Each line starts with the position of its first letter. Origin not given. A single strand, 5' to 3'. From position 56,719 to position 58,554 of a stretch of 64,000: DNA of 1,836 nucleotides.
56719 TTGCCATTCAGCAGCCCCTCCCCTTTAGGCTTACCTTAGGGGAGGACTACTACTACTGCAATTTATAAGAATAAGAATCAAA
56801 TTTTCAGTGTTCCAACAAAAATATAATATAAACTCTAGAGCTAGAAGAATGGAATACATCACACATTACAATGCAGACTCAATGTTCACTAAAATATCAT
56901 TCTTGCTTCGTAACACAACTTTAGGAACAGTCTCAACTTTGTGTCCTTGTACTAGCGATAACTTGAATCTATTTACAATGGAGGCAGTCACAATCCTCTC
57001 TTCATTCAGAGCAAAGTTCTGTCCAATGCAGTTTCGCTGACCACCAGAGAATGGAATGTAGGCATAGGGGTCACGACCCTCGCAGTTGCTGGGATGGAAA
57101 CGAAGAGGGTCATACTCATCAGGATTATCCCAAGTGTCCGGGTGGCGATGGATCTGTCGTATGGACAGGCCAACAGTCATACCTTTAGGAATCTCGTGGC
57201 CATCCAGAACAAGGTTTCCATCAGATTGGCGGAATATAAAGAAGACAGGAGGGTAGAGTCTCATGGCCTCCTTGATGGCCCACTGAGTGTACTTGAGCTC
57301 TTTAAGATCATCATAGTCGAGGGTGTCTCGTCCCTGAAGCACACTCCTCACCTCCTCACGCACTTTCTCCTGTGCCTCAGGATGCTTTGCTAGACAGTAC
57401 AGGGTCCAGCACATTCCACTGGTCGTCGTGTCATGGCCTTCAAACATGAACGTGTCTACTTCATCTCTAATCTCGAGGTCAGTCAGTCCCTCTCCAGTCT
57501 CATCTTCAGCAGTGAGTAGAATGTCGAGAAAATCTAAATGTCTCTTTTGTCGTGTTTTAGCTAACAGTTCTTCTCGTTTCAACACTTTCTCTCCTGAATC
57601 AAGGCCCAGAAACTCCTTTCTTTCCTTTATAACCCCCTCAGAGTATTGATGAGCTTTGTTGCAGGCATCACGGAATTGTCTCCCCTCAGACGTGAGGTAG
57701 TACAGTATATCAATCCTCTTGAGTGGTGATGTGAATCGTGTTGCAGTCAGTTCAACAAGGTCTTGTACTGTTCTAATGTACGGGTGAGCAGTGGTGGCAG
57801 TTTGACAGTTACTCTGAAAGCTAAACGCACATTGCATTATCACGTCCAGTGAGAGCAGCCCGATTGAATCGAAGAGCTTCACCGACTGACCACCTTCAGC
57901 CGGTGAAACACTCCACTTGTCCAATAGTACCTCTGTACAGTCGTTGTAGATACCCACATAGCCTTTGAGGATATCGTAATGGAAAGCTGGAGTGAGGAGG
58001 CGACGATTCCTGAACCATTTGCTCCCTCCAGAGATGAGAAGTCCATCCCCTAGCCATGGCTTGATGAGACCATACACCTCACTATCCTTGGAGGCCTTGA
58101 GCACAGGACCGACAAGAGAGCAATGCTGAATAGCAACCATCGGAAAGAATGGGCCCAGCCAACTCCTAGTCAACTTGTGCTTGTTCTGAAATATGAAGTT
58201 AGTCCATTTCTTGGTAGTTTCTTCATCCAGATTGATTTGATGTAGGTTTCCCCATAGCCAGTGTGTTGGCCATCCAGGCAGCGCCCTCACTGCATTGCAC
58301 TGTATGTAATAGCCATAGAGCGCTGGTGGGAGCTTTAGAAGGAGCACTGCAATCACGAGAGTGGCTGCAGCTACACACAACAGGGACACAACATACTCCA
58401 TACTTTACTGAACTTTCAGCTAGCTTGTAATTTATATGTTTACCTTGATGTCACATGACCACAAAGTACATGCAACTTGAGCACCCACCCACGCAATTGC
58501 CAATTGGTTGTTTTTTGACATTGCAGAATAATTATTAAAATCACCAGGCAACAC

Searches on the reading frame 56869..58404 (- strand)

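Call 50: search_protein_families(library=pfam, max_evalue=0.001, proteins=[window:56869-58404:-])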
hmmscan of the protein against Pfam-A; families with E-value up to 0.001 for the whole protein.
window:56869-58404:- (512 aa): 1 family
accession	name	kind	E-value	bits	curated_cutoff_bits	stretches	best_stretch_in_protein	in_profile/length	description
PF00067.27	p450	-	4.2e-104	349.3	22.8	1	43-502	2-457/462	Cytochrome P450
